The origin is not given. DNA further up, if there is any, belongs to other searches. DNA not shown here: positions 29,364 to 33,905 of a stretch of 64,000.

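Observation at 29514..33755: Mosaic GC composition inside one 4.2-kb lipoprotein gene: the central FN3-repeat region is about 50% GC in a 68% GC genome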

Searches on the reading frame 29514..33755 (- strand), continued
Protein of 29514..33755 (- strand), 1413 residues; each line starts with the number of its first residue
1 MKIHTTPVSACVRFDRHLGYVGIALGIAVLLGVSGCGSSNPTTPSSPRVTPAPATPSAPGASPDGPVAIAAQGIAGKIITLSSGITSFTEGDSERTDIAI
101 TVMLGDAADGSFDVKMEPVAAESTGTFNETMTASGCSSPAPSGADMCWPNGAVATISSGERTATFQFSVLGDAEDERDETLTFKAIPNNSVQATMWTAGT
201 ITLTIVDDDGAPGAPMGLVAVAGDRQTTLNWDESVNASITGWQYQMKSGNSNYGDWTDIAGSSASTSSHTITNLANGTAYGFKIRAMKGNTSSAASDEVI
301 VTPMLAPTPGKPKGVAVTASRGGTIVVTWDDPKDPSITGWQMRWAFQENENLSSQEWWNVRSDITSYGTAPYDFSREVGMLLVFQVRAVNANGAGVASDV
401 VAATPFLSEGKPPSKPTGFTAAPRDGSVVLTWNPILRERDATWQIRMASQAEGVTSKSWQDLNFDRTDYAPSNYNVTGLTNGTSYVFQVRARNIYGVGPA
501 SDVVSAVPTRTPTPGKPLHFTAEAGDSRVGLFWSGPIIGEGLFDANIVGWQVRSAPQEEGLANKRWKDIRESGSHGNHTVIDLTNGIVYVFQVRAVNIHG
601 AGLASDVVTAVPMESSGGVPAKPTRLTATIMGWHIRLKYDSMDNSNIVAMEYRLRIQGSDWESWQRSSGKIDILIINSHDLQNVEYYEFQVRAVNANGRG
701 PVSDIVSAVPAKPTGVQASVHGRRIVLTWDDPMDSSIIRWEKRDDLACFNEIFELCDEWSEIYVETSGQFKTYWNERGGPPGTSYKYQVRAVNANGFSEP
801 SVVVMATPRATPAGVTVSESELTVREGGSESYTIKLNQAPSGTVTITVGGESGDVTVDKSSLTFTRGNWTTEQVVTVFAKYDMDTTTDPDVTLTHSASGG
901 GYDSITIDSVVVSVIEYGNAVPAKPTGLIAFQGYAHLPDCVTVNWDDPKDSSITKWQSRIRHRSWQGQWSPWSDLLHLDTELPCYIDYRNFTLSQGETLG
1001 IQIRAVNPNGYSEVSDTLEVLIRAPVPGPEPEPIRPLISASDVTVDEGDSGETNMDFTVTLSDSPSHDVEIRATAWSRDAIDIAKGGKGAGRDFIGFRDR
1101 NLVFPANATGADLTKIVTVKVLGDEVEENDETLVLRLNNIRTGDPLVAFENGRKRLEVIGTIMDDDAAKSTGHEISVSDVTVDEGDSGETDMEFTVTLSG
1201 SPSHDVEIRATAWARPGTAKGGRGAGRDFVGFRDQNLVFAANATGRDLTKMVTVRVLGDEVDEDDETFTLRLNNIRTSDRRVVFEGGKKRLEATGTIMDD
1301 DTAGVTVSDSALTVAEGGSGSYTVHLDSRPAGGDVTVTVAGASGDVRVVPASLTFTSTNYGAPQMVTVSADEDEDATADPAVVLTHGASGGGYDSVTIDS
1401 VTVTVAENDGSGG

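Call 10: find_encoding_contigs(protein=P0001, flank=10000, max_places=4)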
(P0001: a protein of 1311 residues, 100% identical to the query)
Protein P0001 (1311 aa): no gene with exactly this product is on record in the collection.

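Call 11: list_cluster_members(proteins=[P0001, P0002, P0004, P0006, P0008, P0032, P0051])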
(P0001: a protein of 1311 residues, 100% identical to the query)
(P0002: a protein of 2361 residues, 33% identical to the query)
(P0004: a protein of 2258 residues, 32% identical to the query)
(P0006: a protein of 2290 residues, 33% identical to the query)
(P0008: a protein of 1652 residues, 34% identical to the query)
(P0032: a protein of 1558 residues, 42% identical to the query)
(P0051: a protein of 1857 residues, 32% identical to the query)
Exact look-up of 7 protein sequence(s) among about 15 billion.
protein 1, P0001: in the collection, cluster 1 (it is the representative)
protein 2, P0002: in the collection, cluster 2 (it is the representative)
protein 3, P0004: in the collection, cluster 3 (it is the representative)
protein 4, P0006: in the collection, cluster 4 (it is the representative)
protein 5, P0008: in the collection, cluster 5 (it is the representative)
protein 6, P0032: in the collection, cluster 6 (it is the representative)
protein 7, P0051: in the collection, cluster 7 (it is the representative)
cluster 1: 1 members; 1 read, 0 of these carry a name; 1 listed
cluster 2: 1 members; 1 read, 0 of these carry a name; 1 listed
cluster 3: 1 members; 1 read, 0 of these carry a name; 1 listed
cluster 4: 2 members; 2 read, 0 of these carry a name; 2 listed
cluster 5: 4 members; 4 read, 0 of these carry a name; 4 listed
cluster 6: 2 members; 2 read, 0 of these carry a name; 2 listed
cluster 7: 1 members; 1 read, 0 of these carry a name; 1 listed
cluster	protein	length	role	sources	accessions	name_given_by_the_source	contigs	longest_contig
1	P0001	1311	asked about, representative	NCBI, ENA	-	-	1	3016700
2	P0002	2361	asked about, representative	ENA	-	-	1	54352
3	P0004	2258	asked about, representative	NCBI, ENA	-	-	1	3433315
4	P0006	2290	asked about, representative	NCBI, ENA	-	-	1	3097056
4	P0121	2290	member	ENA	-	-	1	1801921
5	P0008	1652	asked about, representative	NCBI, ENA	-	-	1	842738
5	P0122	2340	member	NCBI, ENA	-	-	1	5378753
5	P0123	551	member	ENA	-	-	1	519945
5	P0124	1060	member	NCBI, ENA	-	-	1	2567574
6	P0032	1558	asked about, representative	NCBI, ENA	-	-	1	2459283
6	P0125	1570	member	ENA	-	-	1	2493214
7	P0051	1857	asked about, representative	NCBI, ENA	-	-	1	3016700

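Call 12: find_encoding_contigs(protein=P0051, flank=6000, max_places=3)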
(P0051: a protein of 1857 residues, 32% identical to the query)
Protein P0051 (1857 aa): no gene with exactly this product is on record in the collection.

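Call 13: find_encoding_contigs(protein=P0004, flank=6000, max_places=3)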
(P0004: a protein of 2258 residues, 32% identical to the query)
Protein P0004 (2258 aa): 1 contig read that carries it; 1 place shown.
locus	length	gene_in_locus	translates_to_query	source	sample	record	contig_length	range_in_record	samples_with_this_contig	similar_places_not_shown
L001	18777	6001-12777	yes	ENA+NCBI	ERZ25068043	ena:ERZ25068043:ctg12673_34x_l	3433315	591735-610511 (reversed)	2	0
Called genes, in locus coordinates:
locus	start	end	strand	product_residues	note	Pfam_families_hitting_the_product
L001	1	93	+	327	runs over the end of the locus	PF00005:ABC_tran, PF08352:oligo_HPY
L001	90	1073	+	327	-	PF00005:ABC_tran, PF08352:oligo_HPY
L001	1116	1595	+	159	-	PF05014:Nuc_deoxyrib_tr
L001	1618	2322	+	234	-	-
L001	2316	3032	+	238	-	PF00005:ABC_tran, PF02463:SMC_N (faint), PF13304:AAA_21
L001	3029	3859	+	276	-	PF12849:PBP_like_2, PF13531:SBP_bac_11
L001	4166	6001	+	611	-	PF00041:fn3, PF16656:Pur_ac_phosph_N (faint), PF22433:MtxA_IG-like (faint), PF25059:FN3_DSCAM-DSCAML_C (faint), PF00041:fn3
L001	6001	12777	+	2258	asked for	PF16656:Pur_ac_phosph_N (faint), PF19119:DUF5803 (faint), PF22433:MtxA_IG-like (faint), PF25059:FN3_DSCAM-DSCAML_C (faint), PF25833:Fn3_SaeA_3rd (faint), PF28056:DidA (faint), PF00041:fn3 (weak), PF00041:fn3, +3 more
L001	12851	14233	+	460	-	PF14821:Thr_synth_N, PF00291:PALP, PF24857:THR4_C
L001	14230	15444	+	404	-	PF00675:Peptidase_M16, PF05193:Peptidase_M16_C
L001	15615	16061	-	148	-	PF09361:Phasin_2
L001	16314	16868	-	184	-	PF00440:TetR_N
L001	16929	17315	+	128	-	PF00903:Glyoxalase, PF13669:Glyoxalase_4 (weak)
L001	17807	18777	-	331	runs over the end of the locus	PF00962:A_deaminase, PF19326:AMP_deaminase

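Call 15: find_related_loci(query=window:29514-33755:-, collection=genome_contigs, flank=6000)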
Query window:29514-33755:- (1413 aa) in genome_contigs; peptide patterns used: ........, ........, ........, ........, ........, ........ (x = any residue, [..] = any of these).
429 stretches matched a pattern; 15 encode a relative of the query (tblastn E <= 1e-3); 15 distinct loci.
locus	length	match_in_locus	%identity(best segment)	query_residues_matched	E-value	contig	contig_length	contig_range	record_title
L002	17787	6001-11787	61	87-1409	3e-119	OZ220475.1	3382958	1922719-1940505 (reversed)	MAG: uncultured Pseudohongiella sp. isolate f20f0f48-b496-4692-aa1b-deba916b6b03 genome assembly, chromosome: 1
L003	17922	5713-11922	61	168-1407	4e-120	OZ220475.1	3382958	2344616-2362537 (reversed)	MAG: uncultured Pseudohongiella sp. isolate f20f0f48-b496-4692-aa1b-deba916b6b03 genome assembly, chromosome: 1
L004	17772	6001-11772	61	90-1409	3e-119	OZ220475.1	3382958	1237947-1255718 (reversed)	MAG: uncultured Pseudohongiella sp. isolate f20f0f48-b496-4692-aa1b-deba916b6b03 genome assembly, chromosome: 1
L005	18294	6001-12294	56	75-1412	1e-94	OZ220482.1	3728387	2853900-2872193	MAG: Thermoanaerobaculia bacterium isolate 1ba308f5-42e2-4878-81ff-2dc7ade272f8 genome assembly, chromosome: 1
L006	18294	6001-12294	56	75-1412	2e-94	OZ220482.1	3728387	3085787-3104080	MAG: Thermoanaerobaculia bacterium isolate 1ba308f5-42e2-4878-81ff-2dc7ade272f8 genome assembly, chromosome: 1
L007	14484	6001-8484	55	211-1331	9e-91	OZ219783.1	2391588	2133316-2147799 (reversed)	MAG: Acidimicrobiales bacterium isolate 338ce4d4-76ec-4943-9751-3abf57ff0aba genome assembly, chromosome: 1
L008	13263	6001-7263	54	1037-1331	4e-86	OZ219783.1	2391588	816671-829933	MAG: Acidimicrobiales bacterium isolate 338ce4d4-76ec-4943-9751-3abf57ff0aba genome assembly, chromosome: 1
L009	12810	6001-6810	58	1033-1301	1e-82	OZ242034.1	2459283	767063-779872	MAG: Dehalococcoidia bacterium isolate 72ec99ff-6f13-4058-b9f9-659670a83d8f genome assembly, chromosome: 1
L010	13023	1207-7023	31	204-1409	2e-71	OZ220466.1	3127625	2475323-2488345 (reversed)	MAG: Pseudomonadales bacterium isolate 8d23d998-bd5f-4541-bbc0-7081f96150e9 genome assembly, chromosome: 1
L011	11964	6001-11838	31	168-1317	6e-63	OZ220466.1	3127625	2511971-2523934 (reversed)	MAG: Pseudomonadales bacterium isolate 8d23d998-bd5f-4541-bbc0-7081f96150e9 genome assembly, chromosome: 1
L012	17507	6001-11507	42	797-1412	1e-30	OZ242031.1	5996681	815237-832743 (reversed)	MAG: Candidatus Rariloculaceae bacterium isolate a5421204-da08-4551-a270-5214cadbb2a1 genome assembly, chromosome: 1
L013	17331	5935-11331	33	173-1409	1e-29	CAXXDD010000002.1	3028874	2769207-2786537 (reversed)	MAG: Longimicrobiales bacterium isolate b3959559-3b23-4102-94a7-0dacaa5f4209 genome assembly, contig: contig_2, whole ge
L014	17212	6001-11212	43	309-1409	5e-21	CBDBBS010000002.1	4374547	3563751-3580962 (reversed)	MAG: Dehalococcoidia bacterium isolate ddb4ac3d-8f21-48f8-a382-dd94587b0ab6 genome assembly, contig: contig_2, whole gen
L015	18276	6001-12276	39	130-1409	8e-18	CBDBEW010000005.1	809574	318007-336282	MAG: Candidatus Aldehydirespiratoraceae bacterium isolate 3d1cf90a-8848-4f2b-8cf4-e3ffddaed6ea genome assembly, contig:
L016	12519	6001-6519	30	1115-1309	4e-8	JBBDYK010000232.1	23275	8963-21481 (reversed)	MAG: Pirellulales bacterium isolate LejiaD_2_63_9 Lejia_D_3573_length_23275_cov_5, whole genome shotgun sequence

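Call 26: find_encoding_contigs(protein=P0076, flank=8000, max_places=2)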
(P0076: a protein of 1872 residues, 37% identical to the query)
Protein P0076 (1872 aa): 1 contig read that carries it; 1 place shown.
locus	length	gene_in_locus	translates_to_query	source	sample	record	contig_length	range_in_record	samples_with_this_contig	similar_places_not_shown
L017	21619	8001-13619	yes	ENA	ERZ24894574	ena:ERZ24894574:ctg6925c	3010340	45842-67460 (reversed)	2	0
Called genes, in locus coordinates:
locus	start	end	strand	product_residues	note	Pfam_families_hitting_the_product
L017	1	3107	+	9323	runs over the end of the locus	-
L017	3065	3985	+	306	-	-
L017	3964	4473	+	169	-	-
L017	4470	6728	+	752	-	PF00041:fn3, PF03797:Autotransporter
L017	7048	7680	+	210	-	-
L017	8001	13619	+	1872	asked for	PF10179:NDNF (faint), PF16655:PhoD_N (faint), PF16656:Pur_ac_phosph_N (faint), PF21454:MSP1_barrel (faint), PF21605:CRLF2-like_D2 (faint), PF00041:fn3 (weak), PF00041:fn3, PF03160:Calx-beta, +5 more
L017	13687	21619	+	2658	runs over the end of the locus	-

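Call 27: find_encoding_contigs(protein=P0112, flank=8000, max_places=2)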
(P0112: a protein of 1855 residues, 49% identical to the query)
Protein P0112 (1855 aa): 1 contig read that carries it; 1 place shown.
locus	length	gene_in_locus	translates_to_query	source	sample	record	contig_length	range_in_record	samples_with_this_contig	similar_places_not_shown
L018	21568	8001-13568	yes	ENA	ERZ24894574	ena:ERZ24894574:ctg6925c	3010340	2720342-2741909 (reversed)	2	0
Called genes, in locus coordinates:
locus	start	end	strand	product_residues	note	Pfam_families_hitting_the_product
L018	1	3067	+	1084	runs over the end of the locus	PF00873:ACR_tran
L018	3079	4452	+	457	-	PF02321:OEP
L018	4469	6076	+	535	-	PF00009:GTP_EFTU, PF01926:MMR_HSR1 (weak), PF22042:EF-G_D2, PF16658:RF3_C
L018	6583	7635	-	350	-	-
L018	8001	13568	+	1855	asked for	PF16389:DUF4998 (faint), PF16656:Pur_ac_phosph_N (faint), PF10179:NDNF (faint), PF25059:FN3_DSCAM-DSCAML_C (faint), PF17766:fn3_6 (faint), PF00041:fn3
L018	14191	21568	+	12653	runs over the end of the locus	-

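Call 30: find_related_loci(query=window:29514-33755:-, collection=metagenome_contigs, flank=5000)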
Query window:29514-33755:- (1413 aa) in metagenome_contigs; peptide patterns used: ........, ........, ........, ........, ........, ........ (x = any residue, [..] = any of these).
600 stretches matched a pattern, but none encodes a relative of the query by tblastn (E <= 1e-3).

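Call 34: find_encoding_contigs(protein=P0057, flank=5000, max_places=1)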
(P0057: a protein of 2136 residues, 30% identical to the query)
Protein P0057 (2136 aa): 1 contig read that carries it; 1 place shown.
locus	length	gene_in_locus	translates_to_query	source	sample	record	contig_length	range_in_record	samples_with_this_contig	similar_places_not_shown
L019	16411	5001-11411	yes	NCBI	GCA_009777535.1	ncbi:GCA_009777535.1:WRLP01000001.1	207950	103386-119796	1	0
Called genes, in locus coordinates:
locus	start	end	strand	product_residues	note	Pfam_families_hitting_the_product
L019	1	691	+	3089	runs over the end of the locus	-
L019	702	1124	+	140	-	-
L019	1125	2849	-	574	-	PF02771:Acyl-CoA_dh_N, PF02770:Acyl-CoA_dh_M, PF00441:Acyl-CoA_dh_1, PF08028:Acyl-CoA_dh_2, PF22924:ACOX_C_alpha1 (weak), PF00441:Acyl-CoA_dh_1, PF12186:AcylCoA_dehyd_C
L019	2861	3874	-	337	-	PF01012:ETF, PF00766:ETF_alpha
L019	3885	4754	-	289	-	PF01012:ETF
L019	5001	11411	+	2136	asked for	PF07523:Big_3 (weak), PF02368:Big_2, PF00041:fn3, PF01108:Tissue_fac (faint), PF07495:Y_Y_Y (faint), PF00041:fn3, PF00041:fn3, PF00041:fn3, +11 more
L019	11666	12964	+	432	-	PF13173:AAA_14, PF13635:DUF4143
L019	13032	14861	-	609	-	PF03485:Arg_tRNA_synt_N, PF00750:tRNA-synt_1d, PF05746:DALR_1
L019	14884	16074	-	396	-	PF02729:OTCace_N, PF00185:OTCace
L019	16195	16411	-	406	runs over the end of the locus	PF01546:Peptidase_M20, PF07687:M20_dimer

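Call 35: find_encoding_contigs(protein=P0041, flank=5000, max_places=1)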
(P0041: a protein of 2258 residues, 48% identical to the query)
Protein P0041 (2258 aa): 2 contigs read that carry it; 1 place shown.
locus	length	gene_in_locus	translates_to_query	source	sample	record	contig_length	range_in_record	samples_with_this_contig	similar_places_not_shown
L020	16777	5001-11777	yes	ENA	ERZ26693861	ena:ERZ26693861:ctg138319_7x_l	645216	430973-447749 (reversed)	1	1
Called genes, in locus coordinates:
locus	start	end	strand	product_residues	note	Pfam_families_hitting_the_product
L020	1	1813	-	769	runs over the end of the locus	PF00664:ABC_membrane, PF00005:ABC_tran, PF02463:SMC_N (faint)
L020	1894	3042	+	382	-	PF01041:DegT_DnrJ_EryC1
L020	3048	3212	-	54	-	-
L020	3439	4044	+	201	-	-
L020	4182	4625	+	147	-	-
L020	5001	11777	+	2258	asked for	PF00041:fn3, PF16389:DUF4998 (faint), PF23376:Fn3_VIN3 (faint), PF25059:FN3_DSCAM-DSCAML_C (faint), PF00041:fn3, PF17766:fn3_6 (faint), PF00041:fn3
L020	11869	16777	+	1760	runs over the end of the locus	PF17766:fn3_6 (faint), PF16389:DUF4998 (faint), PF00041:fn3, PF22433:MtxA_IG-like (faint), PF25059:FN3_DSCAM-DSCAML_C (faint), PF00041:fn3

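Call 61: search_solved_structures(query=window:29514-33755:-, max_evalue=0.01)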
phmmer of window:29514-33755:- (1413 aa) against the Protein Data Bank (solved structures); distinct sequences matched with E-value up to 0.01: 36.
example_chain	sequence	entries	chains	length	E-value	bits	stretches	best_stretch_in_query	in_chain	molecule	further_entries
8q6t_I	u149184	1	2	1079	3.5e-28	100.9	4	211-548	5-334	Titin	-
8g4l_bm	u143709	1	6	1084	1.7e-20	75.5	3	200-506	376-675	Titin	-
4yh7_A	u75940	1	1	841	5.6e-10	40.6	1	209-522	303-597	Receptor-type tyrosine-protein phosphatase delta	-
5fm5_M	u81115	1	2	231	6.7e-09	37.1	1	400-504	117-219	MYOMESIN-1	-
3p4l_A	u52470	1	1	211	1.1e-07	33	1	236-350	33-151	Neogenin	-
4bq8_A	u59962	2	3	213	1.5e-07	32.6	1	228-349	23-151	NEOGENIN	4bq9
6z3m_E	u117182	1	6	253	2.1e-07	32.1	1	229-350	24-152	Neogenin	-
4bq6_A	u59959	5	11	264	2.2e-07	32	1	229-350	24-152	NEOGENIN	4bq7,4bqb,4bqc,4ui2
7ndg_B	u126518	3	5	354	2.4e-07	31.9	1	236-350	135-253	Neogenin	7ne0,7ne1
4pbx_A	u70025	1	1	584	3.9e-07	31.2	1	202-505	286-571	Receptor-type tyrosine-protein phosphatase S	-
9vsf_A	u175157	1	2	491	1e-06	29.8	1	209-311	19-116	Beta-1,3-glucanase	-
4yfe_A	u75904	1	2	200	3.2e-05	24.8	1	212-370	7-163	Receptor-type tyrosine-protein phosphatase delta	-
4u3h_A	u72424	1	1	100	4.7e-05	24.3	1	210-295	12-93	FN3con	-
3lpw_A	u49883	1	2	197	5.5e-05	24.1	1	426-600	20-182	A77-A78 domain from Titin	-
8bnq_A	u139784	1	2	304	5.7e-05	24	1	211-505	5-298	Titin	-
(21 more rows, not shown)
